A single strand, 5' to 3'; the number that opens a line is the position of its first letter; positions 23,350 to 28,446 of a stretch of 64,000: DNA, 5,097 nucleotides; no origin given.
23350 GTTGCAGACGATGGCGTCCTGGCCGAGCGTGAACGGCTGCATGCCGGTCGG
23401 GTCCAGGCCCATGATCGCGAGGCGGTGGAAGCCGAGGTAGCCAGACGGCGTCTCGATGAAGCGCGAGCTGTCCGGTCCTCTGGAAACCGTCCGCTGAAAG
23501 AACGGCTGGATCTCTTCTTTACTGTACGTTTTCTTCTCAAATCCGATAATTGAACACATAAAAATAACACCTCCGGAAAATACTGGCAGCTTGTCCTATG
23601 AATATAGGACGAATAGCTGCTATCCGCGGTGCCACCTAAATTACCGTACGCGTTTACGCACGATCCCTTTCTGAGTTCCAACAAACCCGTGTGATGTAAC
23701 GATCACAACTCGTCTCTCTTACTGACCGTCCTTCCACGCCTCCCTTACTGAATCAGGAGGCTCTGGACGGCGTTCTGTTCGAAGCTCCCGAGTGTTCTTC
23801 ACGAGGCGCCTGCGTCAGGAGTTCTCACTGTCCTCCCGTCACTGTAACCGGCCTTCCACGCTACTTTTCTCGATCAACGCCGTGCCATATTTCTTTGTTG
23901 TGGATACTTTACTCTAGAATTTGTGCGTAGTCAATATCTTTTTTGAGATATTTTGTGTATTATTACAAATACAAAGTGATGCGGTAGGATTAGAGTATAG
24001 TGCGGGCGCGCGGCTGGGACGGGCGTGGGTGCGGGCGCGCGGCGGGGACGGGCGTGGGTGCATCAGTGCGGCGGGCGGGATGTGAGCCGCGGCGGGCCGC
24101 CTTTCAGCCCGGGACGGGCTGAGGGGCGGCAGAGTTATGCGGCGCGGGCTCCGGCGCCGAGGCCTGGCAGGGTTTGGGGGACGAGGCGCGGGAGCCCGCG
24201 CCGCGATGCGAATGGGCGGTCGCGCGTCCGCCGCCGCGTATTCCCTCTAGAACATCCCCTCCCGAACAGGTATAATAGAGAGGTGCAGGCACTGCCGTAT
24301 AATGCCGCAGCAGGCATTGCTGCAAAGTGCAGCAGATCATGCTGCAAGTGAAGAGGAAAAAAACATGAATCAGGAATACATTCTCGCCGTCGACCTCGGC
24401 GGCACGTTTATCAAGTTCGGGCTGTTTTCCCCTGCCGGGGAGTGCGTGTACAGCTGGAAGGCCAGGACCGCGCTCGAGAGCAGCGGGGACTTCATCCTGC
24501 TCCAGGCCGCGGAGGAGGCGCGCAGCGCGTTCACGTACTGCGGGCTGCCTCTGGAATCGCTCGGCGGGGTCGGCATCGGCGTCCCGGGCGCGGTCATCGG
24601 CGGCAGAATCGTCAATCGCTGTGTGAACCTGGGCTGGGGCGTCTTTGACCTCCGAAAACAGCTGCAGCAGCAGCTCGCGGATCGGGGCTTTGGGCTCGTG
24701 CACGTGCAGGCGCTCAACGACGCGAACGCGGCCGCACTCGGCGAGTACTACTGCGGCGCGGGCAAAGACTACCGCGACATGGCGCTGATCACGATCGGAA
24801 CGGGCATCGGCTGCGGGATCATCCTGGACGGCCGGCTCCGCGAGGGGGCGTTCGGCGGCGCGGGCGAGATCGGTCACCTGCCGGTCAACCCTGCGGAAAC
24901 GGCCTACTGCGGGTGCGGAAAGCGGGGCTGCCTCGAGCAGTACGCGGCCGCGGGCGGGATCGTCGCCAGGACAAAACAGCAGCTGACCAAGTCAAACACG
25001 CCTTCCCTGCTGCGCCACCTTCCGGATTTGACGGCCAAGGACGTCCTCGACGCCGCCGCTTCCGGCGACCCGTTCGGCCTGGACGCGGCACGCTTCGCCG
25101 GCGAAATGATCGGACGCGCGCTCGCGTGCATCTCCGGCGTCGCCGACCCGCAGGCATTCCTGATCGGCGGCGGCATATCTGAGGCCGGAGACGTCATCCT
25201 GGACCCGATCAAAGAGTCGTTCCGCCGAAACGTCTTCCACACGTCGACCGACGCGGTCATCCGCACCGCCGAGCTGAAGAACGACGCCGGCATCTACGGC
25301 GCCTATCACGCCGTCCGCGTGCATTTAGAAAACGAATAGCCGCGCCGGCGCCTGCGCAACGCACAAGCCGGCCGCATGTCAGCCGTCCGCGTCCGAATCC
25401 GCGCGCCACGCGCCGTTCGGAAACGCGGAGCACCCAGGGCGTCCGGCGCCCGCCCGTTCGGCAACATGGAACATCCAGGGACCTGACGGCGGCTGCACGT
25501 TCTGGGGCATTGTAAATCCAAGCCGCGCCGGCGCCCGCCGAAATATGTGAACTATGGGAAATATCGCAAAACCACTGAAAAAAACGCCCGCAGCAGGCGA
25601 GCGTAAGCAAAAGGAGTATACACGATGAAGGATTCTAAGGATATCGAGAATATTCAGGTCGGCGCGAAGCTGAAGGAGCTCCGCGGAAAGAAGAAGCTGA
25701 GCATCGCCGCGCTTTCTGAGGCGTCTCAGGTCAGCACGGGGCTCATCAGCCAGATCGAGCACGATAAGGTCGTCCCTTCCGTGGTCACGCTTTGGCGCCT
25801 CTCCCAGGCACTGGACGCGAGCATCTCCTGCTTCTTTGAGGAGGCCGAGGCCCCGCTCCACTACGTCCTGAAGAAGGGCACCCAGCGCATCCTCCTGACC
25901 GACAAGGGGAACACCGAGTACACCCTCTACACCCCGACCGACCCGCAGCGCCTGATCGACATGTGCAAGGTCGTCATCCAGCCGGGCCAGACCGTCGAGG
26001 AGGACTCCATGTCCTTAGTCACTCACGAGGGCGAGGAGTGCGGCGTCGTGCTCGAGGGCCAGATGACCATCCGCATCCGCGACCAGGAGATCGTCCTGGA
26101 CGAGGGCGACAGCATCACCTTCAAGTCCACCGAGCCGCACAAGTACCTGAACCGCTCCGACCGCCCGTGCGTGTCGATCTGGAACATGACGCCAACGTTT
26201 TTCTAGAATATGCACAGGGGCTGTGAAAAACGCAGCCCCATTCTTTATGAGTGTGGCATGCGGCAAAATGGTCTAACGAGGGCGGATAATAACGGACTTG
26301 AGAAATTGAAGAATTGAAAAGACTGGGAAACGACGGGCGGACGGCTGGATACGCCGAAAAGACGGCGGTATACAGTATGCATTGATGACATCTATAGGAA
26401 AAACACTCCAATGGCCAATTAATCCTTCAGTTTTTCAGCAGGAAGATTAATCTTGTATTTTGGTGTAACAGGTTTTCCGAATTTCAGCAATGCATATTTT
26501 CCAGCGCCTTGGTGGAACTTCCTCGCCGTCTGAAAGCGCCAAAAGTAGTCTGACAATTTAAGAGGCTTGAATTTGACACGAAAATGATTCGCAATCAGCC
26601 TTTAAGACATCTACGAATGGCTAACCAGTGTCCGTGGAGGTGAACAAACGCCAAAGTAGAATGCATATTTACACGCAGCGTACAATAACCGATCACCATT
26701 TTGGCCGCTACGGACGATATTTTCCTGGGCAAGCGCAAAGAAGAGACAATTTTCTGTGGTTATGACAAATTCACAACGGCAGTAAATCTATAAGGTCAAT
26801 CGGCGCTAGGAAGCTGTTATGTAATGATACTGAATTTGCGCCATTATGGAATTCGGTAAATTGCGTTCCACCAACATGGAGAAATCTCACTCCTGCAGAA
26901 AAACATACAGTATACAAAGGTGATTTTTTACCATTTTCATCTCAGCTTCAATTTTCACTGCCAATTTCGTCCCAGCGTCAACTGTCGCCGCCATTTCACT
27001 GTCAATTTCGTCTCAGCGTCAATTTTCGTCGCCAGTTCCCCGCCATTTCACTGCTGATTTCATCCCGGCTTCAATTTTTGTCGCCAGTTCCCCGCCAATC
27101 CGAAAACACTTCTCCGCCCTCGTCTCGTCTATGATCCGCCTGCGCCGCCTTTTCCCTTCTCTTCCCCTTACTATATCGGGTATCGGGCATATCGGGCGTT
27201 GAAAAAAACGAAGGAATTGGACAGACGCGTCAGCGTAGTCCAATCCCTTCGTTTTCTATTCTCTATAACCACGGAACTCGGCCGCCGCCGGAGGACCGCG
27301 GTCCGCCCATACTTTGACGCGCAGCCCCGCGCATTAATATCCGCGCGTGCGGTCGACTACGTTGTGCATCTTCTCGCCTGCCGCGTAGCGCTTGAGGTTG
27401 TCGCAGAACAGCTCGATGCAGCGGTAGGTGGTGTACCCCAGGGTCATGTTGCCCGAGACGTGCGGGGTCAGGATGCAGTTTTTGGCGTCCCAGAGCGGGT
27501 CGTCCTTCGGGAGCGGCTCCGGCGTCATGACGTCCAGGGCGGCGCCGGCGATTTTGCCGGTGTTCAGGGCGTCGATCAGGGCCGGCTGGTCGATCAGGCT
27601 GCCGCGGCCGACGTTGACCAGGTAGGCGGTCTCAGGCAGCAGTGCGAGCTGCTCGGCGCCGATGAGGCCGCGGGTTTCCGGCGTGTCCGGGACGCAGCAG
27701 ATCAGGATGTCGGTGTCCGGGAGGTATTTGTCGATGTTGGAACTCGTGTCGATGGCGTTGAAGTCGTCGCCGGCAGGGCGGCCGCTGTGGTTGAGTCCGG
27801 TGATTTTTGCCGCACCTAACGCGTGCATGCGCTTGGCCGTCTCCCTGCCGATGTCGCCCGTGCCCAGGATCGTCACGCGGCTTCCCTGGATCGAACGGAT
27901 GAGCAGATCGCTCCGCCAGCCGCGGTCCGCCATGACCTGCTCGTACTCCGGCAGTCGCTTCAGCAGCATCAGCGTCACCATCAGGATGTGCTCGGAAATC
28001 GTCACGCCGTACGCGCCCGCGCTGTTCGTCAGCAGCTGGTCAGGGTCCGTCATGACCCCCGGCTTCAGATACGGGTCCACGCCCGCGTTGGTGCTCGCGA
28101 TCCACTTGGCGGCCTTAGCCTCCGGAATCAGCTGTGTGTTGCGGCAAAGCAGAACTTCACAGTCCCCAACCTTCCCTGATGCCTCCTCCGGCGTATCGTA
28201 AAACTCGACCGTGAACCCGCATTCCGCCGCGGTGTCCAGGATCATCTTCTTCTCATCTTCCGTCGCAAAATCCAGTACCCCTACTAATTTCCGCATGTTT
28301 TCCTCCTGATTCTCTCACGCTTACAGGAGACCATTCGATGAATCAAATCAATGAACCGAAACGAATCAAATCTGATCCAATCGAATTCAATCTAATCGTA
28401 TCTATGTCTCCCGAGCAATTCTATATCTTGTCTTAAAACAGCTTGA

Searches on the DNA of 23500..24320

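Call 89: search_rna_families(source=window, start=23500, end=24320, threshold=evalue, max_evalue=1)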
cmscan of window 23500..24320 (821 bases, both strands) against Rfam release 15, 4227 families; matches with E-value up to 1: 2.
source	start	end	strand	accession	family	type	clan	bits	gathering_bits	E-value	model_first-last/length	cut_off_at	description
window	23602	23886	-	RF00230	T-box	Cis-reg; leader;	-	83.7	93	1.5e-18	1-219/219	no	T-box leader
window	23500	23618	+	RF01822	RsaJ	Gene; sRNA;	-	14.1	100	0.98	111-287/287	5'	RNA Staph. aureus A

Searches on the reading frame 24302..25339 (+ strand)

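Call 18: search_protein_families(library=pfam, proteins=[window:24302-25339:+])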
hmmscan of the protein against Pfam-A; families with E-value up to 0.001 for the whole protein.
window:24302-25339:+ (345 aa): 1 family
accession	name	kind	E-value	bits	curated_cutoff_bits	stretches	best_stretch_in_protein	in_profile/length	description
PF00480.26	ROK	-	1.6e-56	192.4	22.9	1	28-336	2-289/294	ROK family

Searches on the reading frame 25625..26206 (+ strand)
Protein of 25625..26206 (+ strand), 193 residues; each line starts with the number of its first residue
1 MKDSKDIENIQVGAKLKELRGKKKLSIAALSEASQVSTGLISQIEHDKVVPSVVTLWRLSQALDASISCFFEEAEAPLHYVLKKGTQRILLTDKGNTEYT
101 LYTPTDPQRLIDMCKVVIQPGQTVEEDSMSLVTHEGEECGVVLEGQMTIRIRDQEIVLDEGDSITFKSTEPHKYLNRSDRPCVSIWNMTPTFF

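Call 18: search_protein_families(library=pfam, proteins=[window:25625-26206:+])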
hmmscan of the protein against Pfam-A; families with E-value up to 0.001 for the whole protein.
window:25625-26206:+ (193 aa): 6 families
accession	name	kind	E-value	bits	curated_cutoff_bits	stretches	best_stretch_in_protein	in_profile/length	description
PF07883.17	Cupin_2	-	9.4e-16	57.7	27.2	1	116-186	3-68/70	Cupin domain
PF01381.28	HTH_3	-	2.4e-09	37.5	23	1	16-67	1-52/55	Helix-turn-helix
PF12844.13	HTH_19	-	1.5e-07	31.7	30.2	1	13-64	1-52/64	Helix-turn-helix domain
PF13560.12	HTH_31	-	4.8e-07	30.4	27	1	11-66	1-57/64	Helix-turn-helix domain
PF02311.25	AraC_binding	-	3.7e-05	23.9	21.1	1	128-181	15-68/135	AraC-like ligand binding domain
PF13443.12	HTH_26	-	0.00035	21.2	22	1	15-67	1-54/63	Cro/C1-type HTH DNA-binding domain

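Call 29: find_encoding_contigs(protein=window:25625-26206:+, flank=6000, max_places=10)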
Protein window:25625-26206:+ (193 aa): 4 contigs read that carry it; 1 place shown.
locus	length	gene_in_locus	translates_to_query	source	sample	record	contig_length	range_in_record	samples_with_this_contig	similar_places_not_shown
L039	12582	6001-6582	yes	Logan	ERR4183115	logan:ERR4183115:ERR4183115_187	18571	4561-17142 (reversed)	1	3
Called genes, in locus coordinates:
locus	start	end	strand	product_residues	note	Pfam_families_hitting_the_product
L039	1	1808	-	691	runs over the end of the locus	PF12437:GSIII_N, PF00120:Gln-synt_C, PF18318:Gln-synt_C-ter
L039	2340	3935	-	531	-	PF13522:GATase_6, PF13537:GATase_7, PF12481:DUF3700 (weak), PF00733:Asn_synthase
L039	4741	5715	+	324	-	PF00480:ROK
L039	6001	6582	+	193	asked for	PF12844:HTH_19, PF13560:HTH_31 (weak), PF01381:HTH_3, PF07883:Cupin_2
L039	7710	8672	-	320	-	PF02826:2-Hacid_dh_C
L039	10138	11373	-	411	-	PF02574:S-methyl_trans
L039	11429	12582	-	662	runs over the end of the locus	PF00111:Fer2, PF17651:Raco_middle, PF14574:RACo_C_ter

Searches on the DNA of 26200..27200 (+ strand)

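Call 5: search_rna_families(source=window, start=26200, end=27200, threshold=evalue, max_evalue=10)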
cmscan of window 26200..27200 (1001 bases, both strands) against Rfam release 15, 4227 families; matches with E-value up to 10: 1.
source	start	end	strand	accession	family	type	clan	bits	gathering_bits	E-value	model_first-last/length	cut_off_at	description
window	26765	26789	-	RF04042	mir-7961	Gene; miRNA;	-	16.4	90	4.6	1-56/56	no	mir-7961 microRNA precursor family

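Call 14: search_dna_similar(query=window:26368-26915:+, collection=phages, mode=distant)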
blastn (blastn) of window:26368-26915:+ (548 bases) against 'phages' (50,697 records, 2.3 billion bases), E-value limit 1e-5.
No match.

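Call 15: search_dna_similar(query=window:26368-26915:+, collection=plasmids, mode=distant)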
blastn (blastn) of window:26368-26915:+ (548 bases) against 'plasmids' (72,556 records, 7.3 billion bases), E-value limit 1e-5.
No match.

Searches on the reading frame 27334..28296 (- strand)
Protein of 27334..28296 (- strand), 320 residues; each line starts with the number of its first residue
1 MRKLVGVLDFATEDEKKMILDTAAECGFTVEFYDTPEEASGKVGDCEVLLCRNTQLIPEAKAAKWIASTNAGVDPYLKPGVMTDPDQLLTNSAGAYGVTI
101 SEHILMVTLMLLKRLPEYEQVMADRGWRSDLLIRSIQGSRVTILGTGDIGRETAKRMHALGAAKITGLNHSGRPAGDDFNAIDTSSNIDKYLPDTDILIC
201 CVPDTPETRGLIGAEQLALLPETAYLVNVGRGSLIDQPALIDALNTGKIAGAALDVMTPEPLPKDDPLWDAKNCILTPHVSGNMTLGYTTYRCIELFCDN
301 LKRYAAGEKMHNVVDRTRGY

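Call 18: search_protein_families(library=pfam, proteins=[window:27334-28296:-])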
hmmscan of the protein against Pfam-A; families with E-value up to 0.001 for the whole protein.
window:27334-28296:- (320 aa): 1 family
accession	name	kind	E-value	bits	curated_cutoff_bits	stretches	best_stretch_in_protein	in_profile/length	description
PF02826.25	2-Hacid_dh_C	-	9.6e-53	178.6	25.1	1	106-281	2-178/178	D-isomer specific 2-hydroxyacid dehydrogenase, NAD binding domain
